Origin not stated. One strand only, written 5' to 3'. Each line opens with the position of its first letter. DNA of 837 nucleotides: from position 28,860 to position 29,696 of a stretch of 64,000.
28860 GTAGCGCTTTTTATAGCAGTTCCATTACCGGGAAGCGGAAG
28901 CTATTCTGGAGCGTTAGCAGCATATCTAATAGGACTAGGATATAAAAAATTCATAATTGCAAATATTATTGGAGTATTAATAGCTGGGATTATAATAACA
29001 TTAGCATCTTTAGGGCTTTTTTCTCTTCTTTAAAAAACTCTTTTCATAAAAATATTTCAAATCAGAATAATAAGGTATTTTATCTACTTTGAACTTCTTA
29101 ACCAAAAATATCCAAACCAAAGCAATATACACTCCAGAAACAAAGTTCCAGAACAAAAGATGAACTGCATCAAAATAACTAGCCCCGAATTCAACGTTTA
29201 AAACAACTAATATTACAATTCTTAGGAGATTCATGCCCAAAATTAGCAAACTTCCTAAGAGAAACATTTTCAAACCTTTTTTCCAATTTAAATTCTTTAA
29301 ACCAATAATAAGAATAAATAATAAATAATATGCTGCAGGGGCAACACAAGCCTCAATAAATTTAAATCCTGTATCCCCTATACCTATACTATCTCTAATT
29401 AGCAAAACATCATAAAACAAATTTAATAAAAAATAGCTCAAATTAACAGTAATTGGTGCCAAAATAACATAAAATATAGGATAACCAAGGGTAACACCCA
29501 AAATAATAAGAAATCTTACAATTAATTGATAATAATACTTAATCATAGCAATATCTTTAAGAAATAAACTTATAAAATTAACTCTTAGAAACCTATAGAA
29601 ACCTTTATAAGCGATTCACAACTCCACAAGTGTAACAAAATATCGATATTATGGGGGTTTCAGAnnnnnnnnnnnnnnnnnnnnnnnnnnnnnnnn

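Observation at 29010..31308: Miniature archaeosortase-like membrane protein divergent from a hyper-acidic C-terminally anchored repeat protein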

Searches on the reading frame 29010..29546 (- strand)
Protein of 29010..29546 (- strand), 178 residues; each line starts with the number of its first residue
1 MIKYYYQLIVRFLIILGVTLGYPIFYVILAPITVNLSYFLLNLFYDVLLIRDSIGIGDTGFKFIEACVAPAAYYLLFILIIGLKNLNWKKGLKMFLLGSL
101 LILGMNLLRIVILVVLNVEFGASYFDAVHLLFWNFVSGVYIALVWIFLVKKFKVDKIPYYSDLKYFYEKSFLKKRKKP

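Call 3: search_protein_families(library=ncbifam, proteins=[window:29010-29546:-], max_evalue=1)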
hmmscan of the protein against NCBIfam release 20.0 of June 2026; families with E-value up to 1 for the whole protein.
window:29010-29546:- (178 aa): 6 families
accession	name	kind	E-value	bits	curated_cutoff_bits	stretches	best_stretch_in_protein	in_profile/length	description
NF033505.2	paceosortase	exception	1e-40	139.6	80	1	6-170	2-166/167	pacearchaeosortase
TIGR04178.1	exo_archaeo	signature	1.6e-08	34.7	23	1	65-148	5-92/97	exosortase/archaeosortase family protein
TIGR04128.1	exoso_Fjoh_1448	exception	8.4e-05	22.8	90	1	61-153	83-173/174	exosortase family protein XrtF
NF046081.1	exosort_XrtX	exception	0.00015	21.7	170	1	71-154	82-164/168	exosortase X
TIGR04476.1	exosort_XrtN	exception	0.0023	17.1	200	1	84-153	183-248/406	exosortase N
NF011304.0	PRK14716.1-2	equivalog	0.62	8.8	604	1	32-139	349-451/502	glycosyl transferase family protein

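Call 4: search_protein_families(library=pfam, proteins=[window:29010-29546:-], max_evalue=1)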
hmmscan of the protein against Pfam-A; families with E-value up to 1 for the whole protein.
window:29010-29546:- (178 aa): 1 family
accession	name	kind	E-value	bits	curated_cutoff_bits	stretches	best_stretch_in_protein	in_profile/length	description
PF09721.15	Exosortase_EpsH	-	0.0038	17.1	25.7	1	14-147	109-250/254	Transmembrane exosortase (Exosortase_EpsH)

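Call 7: find_homologous_proteins(query=window:29010-29546:-, max_evalue=0.001)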
Query window:29010-29546:- (178 aa): 27 proteins with E <= 0.001 among 196 candidates.
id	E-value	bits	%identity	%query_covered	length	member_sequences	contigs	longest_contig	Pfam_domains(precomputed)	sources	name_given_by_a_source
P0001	2.1e-86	307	83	97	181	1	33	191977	-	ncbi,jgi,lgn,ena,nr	ncbi:pacearchaeosortase [Candidatus Woesearchaeota archaeon]|jgi:exosortase/archaeosortase family pr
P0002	3.7e-82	293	84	97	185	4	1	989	-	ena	-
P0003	3.6e-77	277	74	99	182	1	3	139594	-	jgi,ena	jgi:exosortase/archaeosortase family protein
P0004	5.4e-74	266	72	94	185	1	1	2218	PF09721.16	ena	-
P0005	1.7e-72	261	73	99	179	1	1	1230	PF09721.16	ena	-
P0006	3.6e-70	254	66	90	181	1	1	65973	-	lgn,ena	-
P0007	3.8e-70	254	67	97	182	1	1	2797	-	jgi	jgi:exosortase/archaeosortase family protein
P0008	1.4e-69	252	68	98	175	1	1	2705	-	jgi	jgi:exosortase/archaeosortase family protein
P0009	4.8e-68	247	71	98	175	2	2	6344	-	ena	-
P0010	1.8e-64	235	60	99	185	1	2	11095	-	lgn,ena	-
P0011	4.1e-64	234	62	100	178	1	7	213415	-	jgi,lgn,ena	jgi:exosortase/archaeosortase family protein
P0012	6.3e-63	230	61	99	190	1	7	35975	-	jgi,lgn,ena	jgi:exosortase/archaeosortase family protein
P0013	1.7e-61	226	61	98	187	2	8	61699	PF09721.16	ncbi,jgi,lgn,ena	-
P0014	3.1e-57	212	59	99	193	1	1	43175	PF09721.16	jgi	jgi:exosortase/archaeosortase family protein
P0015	5.9e-54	201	54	99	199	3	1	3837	-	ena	-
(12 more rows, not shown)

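Call 9: find_related_loci(query=A1, collection=genome_contigs, flank=6000)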
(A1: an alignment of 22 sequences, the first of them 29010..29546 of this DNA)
Query A1 (178 aa) in genome_contigs; peptide patterns used: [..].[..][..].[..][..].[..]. (x = any residue, [..] = any of these).
142 stretches matched a pattern; 26 encode a relative of the query (tblastn E <= 1e-3); 26 distinct loci.
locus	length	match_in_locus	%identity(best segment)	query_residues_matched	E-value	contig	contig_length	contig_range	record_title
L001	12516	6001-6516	83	1-172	4e-84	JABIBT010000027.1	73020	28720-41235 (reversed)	MAG: Candidatus Woesearchaeota archaeon isolate SI048_bin33 k141_1170825, whole genome shotgun sequence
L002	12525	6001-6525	82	1-175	3e-79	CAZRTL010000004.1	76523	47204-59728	MAG TPA_asm: Candidatus Woesearchaeota archaeon isolate binchicken_co141_573 genome assembly, contig: NODE_1235_length_7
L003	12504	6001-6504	50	2-169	7e-46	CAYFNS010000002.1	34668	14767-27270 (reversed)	MAG TPA_asm: Candidatus Woesearchaeota archaeon isolate ERP019367_co2_146 genome assembly, contig: NODE_1011_length_3466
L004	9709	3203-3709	50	1-169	2e-43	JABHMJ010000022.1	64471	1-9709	MAG: Candidatus Woesearchaeota archaeon isolate SI037S2_bin65 k141_479407, whole genome shotgun sequence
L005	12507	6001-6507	50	2-174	4e-40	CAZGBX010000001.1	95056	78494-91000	MAG TPA_asm: Candidatus Woesearchaeota archaeon isolate SRP200020_co3_152 genome assembly, contig: NODE_252_length_95056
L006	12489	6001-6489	43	2-164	1e-39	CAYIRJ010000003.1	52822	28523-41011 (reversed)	MAG TPA_asm: Candidatus Woesearchaeota archaeon isolate ERP119705_co24_373 genome assembly, contig: NODE_457_length_5282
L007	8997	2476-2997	44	2-173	7e-40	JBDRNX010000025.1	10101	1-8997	MAG: archaeon isolate MEGAHIT-group-1.920 k141_2129653, whole genome shotgun sequence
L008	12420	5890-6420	43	1-178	5e-40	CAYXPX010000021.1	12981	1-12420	MAG TPA_asm: Candidatus Woesearchaeota archaeon isolate SRP269290_co2_81 genome assembly, contig: NODE_5715_length_12981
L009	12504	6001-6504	46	2-169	2e-39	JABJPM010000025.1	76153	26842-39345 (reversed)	MAG: Candidatus Woesearchaeota archaeon isolate SI075_bin66 k141_1960189, whole genome shotgun sequence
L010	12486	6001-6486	45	1-164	9e-39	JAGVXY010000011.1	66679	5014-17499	Candidatus Woesearchaeota archaeon isolate RIFOXYB1_FULL_34_13 rifoxyb1_full_scaffold_320, whole genome shotgun sequence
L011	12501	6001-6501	46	2-174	3e-38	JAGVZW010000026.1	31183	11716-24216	Candidatus Woesearchaeota archaeon isolate RIFCSPHIGHO2_02_FULL_28_36 rifcsphigho2_02_scaffold_2648, whole genome shotgu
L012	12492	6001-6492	48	2-164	4e-38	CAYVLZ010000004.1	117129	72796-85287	MAG TPA_asm: Candidatus Woesearchaeota archaeon isolate SRP141376_co1_71 genome assembly, contig: NODE_377_length_117129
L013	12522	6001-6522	46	2-173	3e-36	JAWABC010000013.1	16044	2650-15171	MAG: Candidatus Nanoarchaeia archaeon isolate JZ-4_201709_bins_71 JZ-4_201709_bins_71_scaffold_13, whole genome shotgun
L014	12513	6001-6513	43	2-170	4e-33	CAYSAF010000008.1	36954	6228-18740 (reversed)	MAG TPA_asm: Candidatus Woesearchaeota archaeon isolate binchicken_co266_186 genome assembly, contig: NODE_1974_length_3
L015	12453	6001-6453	41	24-175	5e-32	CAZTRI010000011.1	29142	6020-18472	MAG TPA_asm: Candidatus Woesearchaeota archaeon isolate binchicken_co203_646 genome assembly, contig: k141_2783796, whol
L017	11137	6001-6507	40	2-170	8e-31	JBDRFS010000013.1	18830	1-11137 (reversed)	MAG: Candidatus Woesearchaeota archaeon isolate MEGAHIT-group-1.384 k141_946008, whole genome shotgun sequence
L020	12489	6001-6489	45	4-165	9e-28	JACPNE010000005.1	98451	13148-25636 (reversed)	MAG: Candidatus Woesearchaeota archaeon isolate NC_groundwater_567_Ag_S-0.1um_30_27 S35_SO-1_scaffold_306120, whole geno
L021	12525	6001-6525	39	2-176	6e-27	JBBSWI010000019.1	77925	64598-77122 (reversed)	MAG: Nanoarchaeota archaeon isolate H43-bin028_1 H43_bin028_1_000000000019, whole genome shotgun sequence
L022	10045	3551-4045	41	1-164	4e-27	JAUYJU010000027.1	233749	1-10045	MAG: Candidatus Nanoarchaeia archaeon isolate C24_metabat.bin.162 C24_k141_653789, whole genome shotgun sequence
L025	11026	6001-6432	43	26-170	7e-23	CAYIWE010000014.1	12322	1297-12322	MAG TPA_asm: Candidatus Woesearchaeota archaeon isolate ERP119705_co3_634 genome assembly, contig: NODE_6188_length_1232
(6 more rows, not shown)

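Call 23: predict_structure(alignment_id=A1)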
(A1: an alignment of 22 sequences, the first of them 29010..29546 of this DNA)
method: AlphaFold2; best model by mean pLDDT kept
length: 178 residues; sequences in the alignment: 22
mean_pLDDT: 86.7   pTM: 0.78
mean pLDDT of the five models: 86.7, 86.6, 86.4, 84.7, 84.6
residues with pLDDT >= 90: 72; 70-90: 100; 50-70: 5; < 50: 1
segments of 3 or more residues with pLDDT < 50: none
pLDDT, mean of each block of 10 residues (from residue 1): 81 91 89 93 91 87 84 92 87 95 92 89 85 79 92 84 81 65
secondary structure, 60 per line:
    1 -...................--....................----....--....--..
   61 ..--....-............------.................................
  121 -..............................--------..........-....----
elements in order: H2-20 H23-42 E47-50 E53-56 E59-62 H65-68 H70-81 H88-120 H122-151 H160-169 H171-174

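Call 26: fold_search(model_id=the predicted structure, library=pdb)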
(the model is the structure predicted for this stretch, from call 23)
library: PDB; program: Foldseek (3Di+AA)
matches with E <= 10: 30; with E <= 0.001: 0
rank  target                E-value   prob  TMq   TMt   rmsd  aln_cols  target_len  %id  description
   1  2xf8_K                2.2e+00  0.16  0.11  0.06   2.0        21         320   24  Structure of the D-Erythrose-4-Phosphate Dehydrogenase from E. coli in complex with a NAD cofactor analog (3-Chloroace (released 2011-06-08)
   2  2x5k_Q                2.9e+00  0.16  0.10  0.05   1.4        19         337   26  Structure of an active site mutant of the D-Erythrose-4-Phosphate Dehydrogenase from E. coli (released 2011-02-16)
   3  2xf8_I                2.9e+00  0.15  0.10  0.06   1.5        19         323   26  Structure of the D-Erythrose-4-Phosphate Dehydrogenase from E. coli in complex with a NAD cofactor analog (3-Chloroace (released 2011-06-08)
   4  2xf8_M                3.0e+00  0.15  0.10  0.06   1.5        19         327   26  Structure of the D-Erythrose-4-Phosphate Dehydrogenase from E. coli in complex with a NAD cofactor analog (3-Chloroace (released 2011-06-08)
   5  2xf8_D                3.2e+00  0.14  0.10  0.06   1.4        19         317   26  Structure of the D-Erythrose-4-Phosphate Dehydrogenase from E. coli in complex with a NAD cofactor analog (3-Chloroace (released 2011-06-08)
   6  2xf8_B                3.2e+00  0.14  0.10  0.06   1.5        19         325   26  Structure of the D-Erythrose-4-Phosphate Dehydrogenase from E. coli in complex with a NAD cofactor analog (3-Chloroace (released 2011-06-08)
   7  2x5j_Q                3.4e+00  0.16  0.10  0.06   1.4        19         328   26  Crystal structure of the Apoform of the D-Erythrose-4-phosphate dehydrogenase from E. coli (released 2011-02-16)
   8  3doc_D                3.7e+00  0.16  0.10  0.05   1.2        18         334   28  Crystal Structure of TrkA glyceraldehyde-3-phosphate dehydrogenase from Brucella melitensis (released 2008-07-29)
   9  2xf8_A                3.7e+00  0.14  0.10  0.06   1.5        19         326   26  Structure of the D-Erythrose-4-Phosphate Dehydrogenase from E. coli in complex with a NAD cofactor analog (3-Chloroace (released 2011-06-08)
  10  2xf8_L                3.9e+00  0.13  0.10  0.06   1.5        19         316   26  Structure of the D-Erythrose-4-Phosphate Dehydrogenase from E. coli in complex with a NAD cofactor analog (3-Chloroace (released 2011-06-08)
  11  2x5j_R                4.1e+00  0.13  0.10  0.06   1.6        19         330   26  Crystal structure of the Apoform of the D-Erythrose-4-phosphate dehydrogenase from E. coli (released 2011-02-16)
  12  2xf8_E                4.1e+00  0.12  0.10  0.06   1.5        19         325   26  Structure of the D-Erythrose-4-Phosphate Dehydrogenase from E. coli in complex with a NAD cofactor analog (3-Chloroace (released 2011-06-08)
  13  2x5k_R                5.3e+00  0.10  0.10  0.05   1.5        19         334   26  Structure of an active site mutant of the D-Erythrose-4-Phosphate Dehydrogenase from E. coli (released 2011-02-16)
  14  5yde                  5.6e+00  0.15  0.09  0.15   0.6        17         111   12  Crystal structure of a disease-related gene, hCDC73(1-111) (released 2017-12-20)
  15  2x5k_P                5.6e+00  0.10  0.10  0.05   1.5        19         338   26  Structure of an active site mutant of the D-Erythrose-4-Phosphate Dehydrogenase from E. coli (released 2011-02-16)
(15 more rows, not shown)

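Call 27: search_solved_structures(query=A1, max_evalue=10)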
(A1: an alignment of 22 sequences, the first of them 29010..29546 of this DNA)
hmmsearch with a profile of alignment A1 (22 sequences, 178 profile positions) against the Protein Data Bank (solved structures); distinct sequences matched with E-value up to 10: 0.

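Call 40: search_protein_families(library=ncbifam, proteins=[L003:4237-5886:-, L005:3159-4889:-, L008:3475-5172:-, L010:2501-4456:-, L012:2804-4726:-, L015:3404-5206:-, L020:2328-4277:-, L021:3451-5067:-, L022:1145-2845:-, L025:567-2114:-], max_evalue=0.001)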
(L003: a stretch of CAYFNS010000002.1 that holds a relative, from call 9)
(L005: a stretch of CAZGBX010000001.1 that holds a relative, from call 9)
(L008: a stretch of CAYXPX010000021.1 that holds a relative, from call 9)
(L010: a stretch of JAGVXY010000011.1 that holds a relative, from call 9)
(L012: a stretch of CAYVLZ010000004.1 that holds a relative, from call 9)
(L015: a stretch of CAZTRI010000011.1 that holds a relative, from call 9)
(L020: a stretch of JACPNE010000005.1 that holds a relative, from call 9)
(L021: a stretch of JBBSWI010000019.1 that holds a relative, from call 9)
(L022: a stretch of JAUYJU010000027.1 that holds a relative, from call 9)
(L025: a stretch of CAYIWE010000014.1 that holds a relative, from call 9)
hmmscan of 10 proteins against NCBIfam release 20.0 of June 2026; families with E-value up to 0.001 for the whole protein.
L003:4237-5886:- (549 aa): 1 family
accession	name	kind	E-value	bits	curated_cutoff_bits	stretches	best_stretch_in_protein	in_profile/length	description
NF033506.0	PACE-CTERM-PROT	exception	6.4e-37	127.5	110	1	9-456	9-457/627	putative S-layer protein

L005:3159-4889:- (576 aa): 1 family
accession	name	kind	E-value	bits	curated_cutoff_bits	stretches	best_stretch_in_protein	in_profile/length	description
NF033506.0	PACE-CTERM-PROT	exception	1.5e-41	142.8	110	1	6-481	7-456/627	putative S-layer protein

L008:3475-5172:- (565 aa): 1 family
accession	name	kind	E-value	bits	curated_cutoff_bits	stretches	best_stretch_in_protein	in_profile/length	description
NF033506.0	PACE-CTERM-PROT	exception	7.9e-32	110.7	110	1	158-500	116-482/627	putative S-layer protein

L010:2501-4456:- (651 aa): 1 family
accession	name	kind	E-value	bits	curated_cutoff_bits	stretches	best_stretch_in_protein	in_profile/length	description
NF033506.0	PACE-CTERM-PROT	exception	7.5e-51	173.5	110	1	9-638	5-614/627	putative S-layer protein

L012:2804-4726:- (640 aa): 1 family
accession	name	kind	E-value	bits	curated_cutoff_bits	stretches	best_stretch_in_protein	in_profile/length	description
NF033506.0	PACE-CTERM-PROT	exception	8.8e-56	189.8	110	1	11-630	7-618/627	putative S-layer protein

L015:3404-5206:- (600 aa): 0 families

L020:2328-4277:- (649 aa): 1 family
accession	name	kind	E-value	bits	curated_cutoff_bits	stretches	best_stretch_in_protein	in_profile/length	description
NF033506.0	PACE-CTERM-PROT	exception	1.3e-74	252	110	1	5-638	7-616/627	putative S-layer protein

L021:3451-5067:- (538 aa): 1 family
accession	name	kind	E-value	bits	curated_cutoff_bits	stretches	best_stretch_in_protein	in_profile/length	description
NF033506.0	PACE-CTERM-PROT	exception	1.9e-43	149.1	110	1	52-525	130-616/627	putative S-layer protein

L022:1145-2845:- (566 aa): 1 family
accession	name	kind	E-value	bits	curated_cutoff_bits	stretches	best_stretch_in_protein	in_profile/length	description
NF033506.0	PACE-CTERM-PROT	exception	1.3e-29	103.4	110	1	25-545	75-618/627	putative S-layer protein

L025:567-2114:- (515 aa): 1 family
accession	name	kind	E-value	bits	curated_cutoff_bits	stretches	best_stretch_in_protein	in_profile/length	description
NF033506.0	PACE-CTERM-PROT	exception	1.1e-32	113.6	110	1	85-335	189-454/627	putative S-layer protein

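Call 41: search_protein_families(library=pfam, proteins=[L005:5377-5952:-, L008:5262-5819:-, L021:5322-5906:-, L022:2975-3511:-, L025:5281-5856:-, L017:5178-5783:-], max_evalue=0.001)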
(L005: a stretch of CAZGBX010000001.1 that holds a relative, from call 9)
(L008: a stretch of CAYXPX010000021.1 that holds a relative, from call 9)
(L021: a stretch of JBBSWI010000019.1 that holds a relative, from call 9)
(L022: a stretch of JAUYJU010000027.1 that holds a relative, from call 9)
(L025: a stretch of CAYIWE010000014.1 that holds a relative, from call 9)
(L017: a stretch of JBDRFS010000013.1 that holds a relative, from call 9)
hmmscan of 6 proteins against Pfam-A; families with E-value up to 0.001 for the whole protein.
L005:5377-5952:- (191 aa): 0 families

L008:5262-5819:- (185 aa): 2 families
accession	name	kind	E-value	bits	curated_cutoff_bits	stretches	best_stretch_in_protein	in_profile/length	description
PF01569.27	PAP2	-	1e-18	67.8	27.2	1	75-173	7-124/130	PAP2 superfamily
PF14378.12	PAP2_3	-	4.9e-10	40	27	1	98-165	117-186/190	PAP2 superfamily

L021:5322-5906:- (194 aa): 2 families
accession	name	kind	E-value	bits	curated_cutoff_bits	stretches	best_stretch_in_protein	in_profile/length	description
PF01569.27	PAP2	-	3e-22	79.2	27.2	1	76-182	5-125/130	PAP2 superfamily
PF14378.12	PAP2_3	-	8.4e-10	39.2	27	1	49-174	35-187/190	PAP2 superfamily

L022:2975-3511:- (178 aa): 2 families
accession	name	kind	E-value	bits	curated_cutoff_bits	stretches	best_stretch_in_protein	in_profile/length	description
PF01569.27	PAP2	-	4.2e-21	75.5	27.2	1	78-175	10-124/130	PAP2 superfamily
PF14378.12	PAP2_3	-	1e-12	48.7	27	1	101-168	118-187/190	PAP2 superfamily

L025:5281-5856:- (191 aa): 2 families
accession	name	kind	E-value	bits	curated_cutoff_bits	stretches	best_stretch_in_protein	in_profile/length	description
PF01569.27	PAP2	-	1.3e-18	67.4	27.2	1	67-174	2-127/130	PAP2 superfamily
PF14378.12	PAP2_3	-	8.1e-07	29.5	27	1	94-164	115-187/190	PAP2 superfamily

L017:5178-5783:- (201 aa): 2 families
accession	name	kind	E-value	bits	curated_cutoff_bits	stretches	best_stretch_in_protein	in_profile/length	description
PF01569.27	PAP2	-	4.1e-21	75.5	27.2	1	72-180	4-120/130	PAP2 superfamily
PF14378.12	PAP2_3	-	4.6e-10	40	27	1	38-177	29-187/190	PAP2 superfamily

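Call 54: search_protein_representatives(alignment_id=A1)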
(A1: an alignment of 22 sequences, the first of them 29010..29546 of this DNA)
Query: 22 sequences, 178 profile positions. Proteins with E-value up to 0.001 (for the whole library): 892; up to 1e-10: 358; up to 1e-30: 161. The best 150 are listed.
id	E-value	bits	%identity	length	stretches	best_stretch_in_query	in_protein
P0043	5.1e-67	241.5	-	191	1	2-178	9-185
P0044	6.6e-60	218.4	-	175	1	2-174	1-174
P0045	7.2e-55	202.0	-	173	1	2-170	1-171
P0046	1.4e-54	201.0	-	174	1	2-175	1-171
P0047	6.0e-53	195.7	-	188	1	2-174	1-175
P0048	6.4e-52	192.4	-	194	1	2-174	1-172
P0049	1.7e-50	187.7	-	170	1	2-169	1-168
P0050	7.9e-50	185.5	-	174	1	3-175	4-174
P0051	2.4e-49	184.0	-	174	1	2-174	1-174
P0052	3.2e-49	183.6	-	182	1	2-174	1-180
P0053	5.8e-49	182.7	-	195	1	3-175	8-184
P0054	1.9e-48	181.1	-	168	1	5-167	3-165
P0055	1.9e-48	181.0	-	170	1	2-169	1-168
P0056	7.5e-48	179.1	-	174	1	2-172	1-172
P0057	3.7e-47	176.8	-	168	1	2-169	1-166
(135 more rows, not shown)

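Call 58: find_encoding_contigs(protein=window:29010-29546:-, flank=3000, max_places=3)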
Protein window:29010-29546:- (178 aa): 24 contigs read that carry it; 3 places shown.
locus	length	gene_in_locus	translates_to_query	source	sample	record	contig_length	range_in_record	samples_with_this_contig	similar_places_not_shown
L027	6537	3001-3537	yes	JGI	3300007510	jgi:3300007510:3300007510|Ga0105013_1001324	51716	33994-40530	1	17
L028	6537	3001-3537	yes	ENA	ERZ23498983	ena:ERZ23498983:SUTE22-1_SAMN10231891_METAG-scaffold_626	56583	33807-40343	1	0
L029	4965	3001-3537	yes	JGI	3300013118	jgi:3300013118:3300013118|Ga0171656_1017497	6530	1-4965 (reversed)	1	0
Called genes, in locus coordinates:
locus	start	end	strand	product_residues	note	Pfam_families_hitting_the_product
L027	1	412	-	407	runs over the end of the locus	PF12704:MacB_PCD, PF02687:FtsX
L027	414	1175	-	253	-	PF25199:nSTAND_NTPase5 (faint), PF00005:ABC_tran, PF02463:SMC_N (faint), PF13304:AAA_21 (faint)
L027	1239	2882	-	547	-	PF07705:CARDB (faint)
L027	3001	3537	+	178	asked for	-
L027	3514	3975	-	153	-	PF09335:VTT_dom (weak), PF06695:Sm_multidrug_ex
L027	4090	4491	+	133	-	-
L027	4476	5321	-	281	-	-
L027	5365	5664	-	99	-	PF00428:Ribosomal_60s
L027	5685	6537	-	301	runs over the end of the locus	PF00466:Ribosomal_L10, PF17777:RL10P_insert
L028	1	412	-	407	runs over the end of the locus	PF12704:MacB_PCD, PF02687:FtsX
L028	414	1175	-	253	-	PF25199:nSTAND_NTPase5 (faint), PF00005:ABC_tran, PF02463:SMC_N (faint), PF13304:AAA_21 (faint)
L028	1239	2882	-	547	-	PF07705:CARDB (faint)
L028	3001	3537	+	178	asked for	-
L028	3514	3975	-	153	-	PF09335:VTT_dom (faint), PF06695:Sm_multidrug_ex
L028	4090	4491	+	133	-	-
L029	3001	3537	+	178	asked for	-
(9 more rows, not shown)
